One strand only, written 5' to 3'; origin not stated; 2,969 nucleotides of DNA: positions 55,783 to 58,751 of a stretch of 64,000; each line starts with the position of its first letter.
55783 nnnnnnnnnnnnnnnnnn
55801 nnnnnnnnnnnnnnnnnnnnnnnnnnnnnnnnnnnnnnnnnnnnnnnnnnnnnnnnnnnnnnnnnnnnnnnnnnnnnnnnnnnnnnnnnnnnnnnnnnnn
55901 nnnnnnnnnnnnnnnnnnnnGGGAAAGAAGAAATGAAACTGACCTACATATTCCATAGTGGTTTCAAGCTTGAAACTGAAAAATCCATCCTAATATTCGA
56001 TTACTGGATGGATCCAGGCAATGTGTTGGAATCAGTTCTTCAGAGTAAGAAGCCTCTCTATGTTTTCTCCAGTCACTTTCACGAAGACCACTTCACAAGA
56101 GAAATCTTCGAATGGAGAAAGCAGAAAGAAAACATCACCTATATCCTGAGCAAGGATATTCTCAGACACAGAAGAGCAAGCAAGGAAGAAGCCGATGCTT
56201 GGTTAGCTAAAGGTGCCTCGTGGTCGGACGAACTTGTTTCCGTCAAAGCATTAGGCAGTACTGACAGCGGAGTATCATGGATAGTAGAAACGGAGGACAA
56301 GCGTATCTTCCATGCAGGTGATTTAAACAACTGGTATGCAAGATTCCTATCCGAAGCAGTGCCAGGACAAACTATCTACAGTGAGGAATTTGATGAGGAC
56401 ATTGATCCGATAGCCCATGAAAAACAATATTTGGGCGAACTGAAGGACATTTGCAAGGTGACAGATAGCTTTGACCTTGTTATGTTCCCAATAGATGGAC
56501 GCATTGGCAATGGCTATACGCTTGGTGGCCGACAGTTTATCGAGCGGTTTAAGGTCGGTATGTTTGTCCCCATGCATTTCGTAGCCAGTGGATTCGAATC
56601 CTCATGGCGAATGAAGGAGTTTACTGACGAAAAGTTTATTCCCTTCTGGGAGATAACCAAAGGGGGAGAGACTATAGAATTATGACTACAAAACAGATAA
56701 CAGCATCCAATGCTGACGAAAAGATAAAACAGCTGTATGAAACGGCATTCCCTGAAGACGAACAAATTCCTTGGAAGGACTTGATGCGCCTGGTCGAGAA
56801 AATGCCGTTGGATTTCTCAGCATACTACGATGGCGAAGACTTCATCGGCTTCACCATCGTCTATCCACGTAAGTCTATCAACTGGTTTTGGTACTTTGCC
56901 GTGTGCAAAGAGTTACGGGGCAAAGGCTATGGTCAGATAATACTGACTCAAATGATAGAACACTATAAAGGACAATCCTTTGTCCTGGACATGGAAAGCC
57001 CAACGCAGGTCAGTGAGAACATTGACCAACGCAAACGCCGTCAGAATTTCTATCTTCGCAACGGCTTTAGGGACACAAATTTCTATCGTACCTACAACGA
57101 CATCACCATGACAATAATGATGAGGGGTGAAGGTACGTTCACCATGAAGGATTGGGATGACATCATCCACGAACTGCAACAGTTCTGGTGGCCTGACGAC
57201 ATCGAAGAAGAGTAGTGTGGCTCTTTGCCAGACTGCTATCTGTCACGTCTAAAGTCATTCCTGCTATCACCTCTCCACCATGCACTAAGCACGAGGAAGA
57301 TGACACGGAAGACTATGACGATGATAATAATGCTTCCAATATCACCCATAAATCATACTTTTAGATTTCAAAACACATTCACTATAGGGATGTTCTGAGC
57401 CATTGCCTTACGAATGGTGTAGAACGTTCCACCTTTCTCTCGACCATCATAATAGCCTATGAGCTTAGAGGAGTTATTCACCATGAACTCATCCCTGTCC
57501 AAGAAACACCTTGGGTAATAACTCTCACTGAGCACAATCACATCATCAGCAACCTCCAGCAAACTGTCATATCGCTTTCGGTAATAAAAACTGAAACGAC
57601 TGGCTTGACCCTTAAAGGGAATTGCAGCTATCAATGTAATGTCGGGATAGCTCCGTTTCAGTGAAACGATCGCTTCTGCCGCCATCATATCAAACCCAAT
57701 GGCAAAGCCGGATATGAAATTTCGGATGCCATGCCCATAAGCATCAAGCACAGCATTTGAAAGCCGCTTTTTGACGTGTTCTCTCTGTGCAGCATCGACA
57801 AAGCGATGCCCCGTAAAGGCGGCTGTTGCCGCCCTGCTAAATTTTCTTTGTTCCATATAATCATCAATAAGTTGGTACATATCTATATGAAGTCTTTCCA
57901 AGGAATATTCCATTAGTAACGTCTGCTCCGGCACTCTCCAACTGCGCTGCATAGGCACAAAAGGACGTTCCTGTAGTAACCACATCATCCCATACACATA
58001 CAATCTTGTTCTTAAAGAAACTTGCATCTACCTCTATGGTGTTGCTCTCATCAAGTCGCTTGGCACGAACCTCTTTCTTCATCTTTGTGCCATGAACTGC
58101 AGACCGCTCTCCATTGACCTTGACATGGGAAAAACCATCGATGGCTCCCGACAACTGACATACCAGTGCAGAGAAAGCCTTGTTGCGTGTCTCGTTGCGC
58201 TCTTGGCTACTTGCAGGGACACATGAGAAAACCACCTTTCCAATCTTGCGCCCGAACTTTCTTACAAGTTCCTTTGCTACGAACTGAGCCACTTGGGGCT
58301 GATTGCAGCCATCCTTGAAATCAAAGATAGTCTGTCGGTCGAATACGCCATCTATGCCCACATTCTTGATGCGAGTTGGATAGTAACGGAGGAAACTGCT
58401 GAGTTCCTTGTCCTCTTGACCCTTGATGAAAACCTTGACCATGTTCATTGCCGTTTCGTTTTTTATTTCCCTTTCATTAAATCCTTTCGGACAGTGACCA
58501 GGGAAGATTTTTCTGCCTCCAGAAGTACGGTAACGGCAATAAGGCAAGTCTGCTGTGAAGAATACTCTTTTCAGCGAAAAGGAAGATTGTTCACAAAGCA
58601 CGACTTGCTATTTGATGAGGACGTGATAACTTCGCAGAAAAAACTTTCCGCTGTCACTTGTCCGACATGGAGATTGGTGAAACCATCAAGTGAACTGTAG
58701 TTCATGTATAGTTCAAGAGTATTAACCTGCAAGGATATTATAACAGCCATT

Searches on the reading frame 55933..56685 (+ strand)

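Call 28: search_protein_families(library=pfam, proteins=[window:55933-56685:+], max_evalue=0.01)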
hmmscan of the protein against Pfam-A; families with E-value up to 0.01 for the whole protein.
window:55933-56685:+ (250 aa): 2 families
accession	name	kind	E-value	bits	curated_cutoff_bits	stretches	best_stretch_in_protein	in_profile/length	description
PF13483.12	Lactamase_B_3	-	7.1e-06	26.5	24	1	2-132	1-112/160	Beta-lactamase superfamily domain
PF12706.13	Lactamase_B_2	-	0.0018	18.4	27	0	40-134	30-146/200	Beta-lactamase superfamily domain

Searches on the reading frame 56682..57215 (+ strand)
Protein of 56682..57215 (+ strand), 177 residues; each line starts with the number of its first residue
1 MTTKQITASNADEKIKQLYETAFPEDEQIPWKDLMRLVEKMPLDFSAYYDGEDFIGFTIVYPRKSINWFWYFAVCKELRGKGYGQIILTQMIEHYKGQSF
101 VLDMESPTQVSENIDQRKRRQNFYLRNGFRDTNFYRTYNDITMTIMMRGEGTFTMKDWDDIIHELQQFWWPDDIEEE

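Call 28: search_protein_families(library=pfam, proteins=[window:56682-57215:+], max_evalue=0.01)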
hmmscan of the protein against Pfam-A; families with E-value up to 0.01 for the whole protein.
window:56682-57215:+ (177 aa): 3 families
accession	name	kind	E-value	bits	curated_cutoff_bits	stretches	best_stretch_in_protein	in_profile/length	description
PF13508.13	Acetyltransf_7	-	3.7e-09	37.3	27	1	48-130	8-83/84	Acetyltransferase (GNAT) domain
PF00583.31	Acetyltransf_1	-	6.8e-08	33.2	20.7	1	14-102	3-98/116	Acetyltransferase (GNAT) family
PF13673.13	Acetyltransf_10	-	0.00029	21.2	23.6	1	27-146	15-124/128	Acetyltransferase (GNAT) domain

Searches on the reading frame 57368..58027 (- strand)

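Call 28: search_protein_families(library=pfam, proteins=[window:57368-58027:-], max_evalue=0.01)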
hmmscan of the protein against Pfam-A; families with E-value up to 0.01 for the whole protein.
window:57368-58027:- (219 aa): 2 families
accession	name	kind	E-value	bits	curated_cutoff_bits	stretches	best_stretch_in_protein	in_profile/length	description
PF06908.16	YpsA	-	1.2e-20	74.6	27.7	1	80-211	19-152/168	YspA SLOG family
PF02481.21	DNA_processg_A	-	0.0085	15.7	29.6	0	99-217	73-186/212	DNA recombination-mediator protein A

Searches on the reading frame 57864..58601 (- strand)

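Call 28: search_protein_families(library=pfam, proteins=[window:57864-58601:-], max_evalue=0.01)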
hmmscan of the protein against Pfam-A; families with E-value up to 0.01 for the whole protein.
window:57864-58601:- (245 aa): 1 family
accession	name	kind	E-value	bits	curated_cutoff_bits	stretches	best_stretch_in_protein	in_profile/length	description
PF00156.33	Pribosyltran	-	0.0087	15.8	26.3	0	145-227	46-116/158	Phosphoribosyl transferase domain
